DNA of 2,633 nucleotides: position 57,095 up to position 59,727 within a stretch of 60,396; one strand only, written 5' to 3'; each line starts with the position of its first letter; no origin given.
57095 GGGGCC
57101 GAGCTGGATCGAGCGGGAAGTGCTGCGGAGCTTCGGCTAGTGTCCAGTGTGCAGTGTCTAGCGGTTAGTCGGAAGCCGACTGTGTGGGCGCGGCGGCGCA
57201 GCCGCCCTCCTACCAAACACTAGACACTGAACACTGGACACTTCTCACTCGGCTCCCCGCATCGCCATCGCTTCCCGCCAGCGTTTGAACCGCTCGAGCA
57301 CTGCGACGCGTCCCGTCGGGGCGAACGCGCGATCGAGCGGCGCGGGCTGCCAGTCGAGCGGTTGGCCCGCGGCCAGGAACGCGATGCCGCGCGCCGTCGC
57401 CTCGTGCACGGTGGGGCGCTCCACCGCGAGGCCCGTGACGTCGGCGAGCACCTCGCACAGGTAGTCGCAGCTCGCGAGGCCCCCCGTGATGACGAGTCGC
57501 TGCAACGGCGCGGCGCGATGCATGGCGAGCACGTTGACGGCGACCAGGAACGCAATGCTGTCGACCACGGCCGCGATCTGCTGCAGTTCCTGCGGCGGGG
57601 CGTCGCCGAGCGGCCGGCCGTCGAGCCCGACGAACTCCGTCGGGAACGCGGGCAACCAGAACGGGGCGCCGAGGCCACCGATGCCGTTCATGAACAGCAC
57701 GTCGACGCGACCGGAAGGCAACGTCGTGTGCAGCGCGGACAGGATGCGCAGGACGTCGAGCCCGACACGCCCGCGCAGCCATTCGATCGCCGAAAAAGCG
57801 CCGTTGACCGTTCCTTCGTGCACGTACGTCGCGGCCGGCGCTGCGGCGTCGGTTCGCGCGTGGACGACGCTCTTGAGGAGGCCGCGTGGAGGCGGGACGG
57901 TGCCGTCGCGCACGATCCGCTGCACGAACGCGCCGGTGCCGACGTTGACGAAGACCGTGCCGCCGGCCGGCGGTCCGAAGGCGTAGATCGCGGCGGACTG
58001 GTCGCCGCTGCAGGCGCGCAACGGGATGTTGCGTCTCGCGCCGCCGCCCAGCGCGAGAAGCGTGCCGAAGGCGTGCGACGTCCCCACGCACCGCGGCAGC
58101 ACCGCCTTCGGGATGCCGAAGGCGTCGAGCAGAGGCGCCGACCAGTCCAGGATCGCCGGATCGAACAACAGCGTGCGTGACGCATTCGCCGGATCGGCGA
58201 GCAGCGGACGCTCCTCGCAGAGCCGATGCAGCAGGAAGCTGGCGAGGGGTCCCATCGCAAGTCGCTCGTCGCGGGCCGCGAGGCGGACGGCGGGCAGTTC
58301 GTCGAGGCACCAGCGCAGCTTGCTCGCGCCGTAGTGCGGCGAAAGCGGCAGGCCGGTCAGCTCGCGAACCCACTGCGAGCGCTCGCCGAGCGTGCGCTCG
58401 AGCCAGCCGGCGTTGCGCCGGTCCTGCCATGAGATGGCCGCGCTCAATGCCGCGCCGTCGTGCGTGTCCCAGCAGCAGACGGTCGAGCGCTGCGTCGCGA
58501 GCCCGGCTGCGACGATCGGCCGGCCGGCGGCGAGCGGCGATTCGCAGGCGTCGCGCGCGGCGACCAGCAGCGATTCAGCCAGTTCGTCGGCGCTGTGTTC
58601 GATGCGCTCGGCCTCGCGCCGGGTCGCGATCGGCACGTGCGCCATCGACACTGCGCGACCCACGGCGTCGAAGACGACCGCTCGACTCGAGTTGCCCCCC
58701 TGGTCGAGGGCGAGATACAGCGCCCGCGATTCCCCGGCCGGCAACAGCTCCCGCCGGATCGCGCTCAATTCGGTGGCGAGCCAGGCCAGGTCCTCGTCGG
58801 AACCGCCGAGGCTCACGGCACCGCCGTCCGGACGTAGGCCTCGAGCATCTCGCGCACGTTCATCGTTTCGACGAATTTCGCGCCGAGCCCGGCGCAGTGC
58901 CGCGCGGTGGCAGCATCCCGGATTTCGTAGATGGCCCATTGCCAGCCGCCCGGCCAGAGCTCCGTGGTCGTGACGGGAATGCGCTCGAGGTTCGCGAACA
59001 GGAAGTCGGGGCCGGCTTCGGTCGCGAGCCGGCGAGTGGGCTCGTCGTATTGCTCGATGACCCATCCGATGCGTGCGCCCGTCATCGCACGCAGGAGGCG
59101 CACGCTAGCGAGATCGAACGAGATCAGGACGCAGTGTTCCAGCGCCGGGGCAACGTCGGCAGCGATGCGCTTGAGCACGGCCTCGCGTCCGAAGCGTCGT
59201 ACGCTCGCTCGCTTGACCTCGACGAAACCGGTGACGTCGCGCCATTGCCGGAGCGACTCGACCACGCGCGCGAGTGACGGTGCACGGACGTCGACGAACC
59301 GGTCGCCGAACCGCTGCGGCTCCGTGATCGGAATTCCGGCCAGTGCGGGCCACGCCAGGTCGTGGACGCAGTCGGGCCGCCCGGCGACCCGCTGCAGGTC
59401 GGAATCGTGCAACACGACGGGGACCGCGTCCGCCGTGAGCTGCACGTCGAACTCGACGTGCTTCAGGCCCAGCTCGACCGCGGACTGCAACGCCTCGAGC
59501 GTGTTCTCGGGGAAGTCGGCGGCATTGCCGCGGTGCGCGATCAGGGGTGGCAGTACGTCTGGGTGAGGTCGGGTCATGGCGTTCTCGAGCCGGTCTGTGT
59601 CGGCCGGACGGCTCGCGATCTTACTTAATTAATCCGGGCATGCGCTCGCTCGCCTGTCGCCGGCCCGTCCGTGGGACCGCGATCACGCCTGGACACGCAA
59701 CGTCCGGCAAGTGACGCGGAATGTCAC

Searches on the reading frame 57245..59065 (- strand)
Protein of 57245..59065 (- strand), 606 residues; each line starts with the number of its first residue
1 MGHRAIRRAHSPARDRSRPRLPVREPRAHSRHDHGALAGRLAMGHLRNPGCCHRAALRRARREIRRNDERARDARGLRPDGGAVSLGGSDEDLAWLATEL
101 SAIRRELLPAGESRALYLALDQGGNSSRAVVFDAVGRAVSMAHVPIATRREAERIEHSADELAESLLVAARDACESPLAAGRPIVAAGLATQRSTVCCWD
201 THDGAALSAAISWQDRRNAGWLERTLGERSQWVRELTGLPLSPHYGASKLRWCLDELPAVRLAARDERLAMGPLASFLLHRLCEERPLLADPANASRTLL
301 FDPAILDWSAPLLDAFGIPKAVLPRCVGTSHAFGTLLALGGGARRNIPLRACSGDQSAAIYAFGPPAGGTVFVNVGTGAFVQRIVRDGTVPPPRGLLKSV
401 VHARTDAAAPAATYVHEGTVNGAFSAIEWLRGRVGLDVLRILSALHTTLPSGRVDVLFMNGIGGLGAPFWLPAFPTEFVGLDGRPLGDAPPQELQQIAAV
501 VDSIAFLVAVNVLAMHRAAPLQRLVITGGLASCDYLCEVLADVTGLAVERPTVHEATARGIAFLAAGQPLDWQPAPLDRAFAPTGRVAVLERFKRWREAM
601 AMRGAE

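Call 54: search_protein_families(library=pfam, proteins=[window:57245-59065:-], max_evalue=0.00001)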
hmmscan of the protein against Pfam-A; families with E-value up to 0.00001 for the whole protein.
window:57245-59065:- (606 aa): 2 families
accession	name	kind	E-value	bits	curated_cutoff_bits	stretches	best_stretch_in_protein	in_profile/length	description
PF00370.27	FGGY_N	-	6.9e-38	131.1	28.8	1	116-360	1-243/245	FGGY family of carbohydrate kinases, N-terminal domain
PF02782.22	FGGY_C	-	1.1e-16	61.6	27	1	373-566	3-195/198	FGGY family of carbohydrate kinases, C-terminal domain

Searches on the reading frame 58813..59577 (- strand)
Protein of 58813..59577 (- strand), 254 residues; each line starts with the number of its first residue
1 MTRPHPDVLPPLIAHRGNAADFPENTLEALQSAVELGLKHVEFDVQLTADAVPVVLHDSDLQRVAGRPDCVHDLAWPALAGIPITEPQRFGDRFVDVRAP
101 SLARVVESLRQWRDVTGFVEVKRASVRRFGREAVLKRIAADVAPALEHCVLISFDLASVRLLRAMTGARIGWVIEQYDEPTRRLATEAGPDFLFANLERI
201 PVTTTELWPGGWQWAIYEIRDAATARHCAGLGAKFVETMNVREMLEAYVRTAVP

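Call 79: search_protein_families(library=pfam, proteins=[window:58813-59577:-], max_evalue=0.0001)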
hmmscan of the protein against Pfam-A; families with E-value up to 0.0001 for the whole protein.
window:58813-59577:- (254 aa): 1 family
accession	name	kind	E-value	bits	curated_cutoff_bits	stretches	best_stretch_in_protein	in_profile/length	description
PF03009.23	GDPD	-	2.5e-23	83.9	23.6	1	15-108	1-94/244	Glycerophosphoryl diester phosphodiesterase family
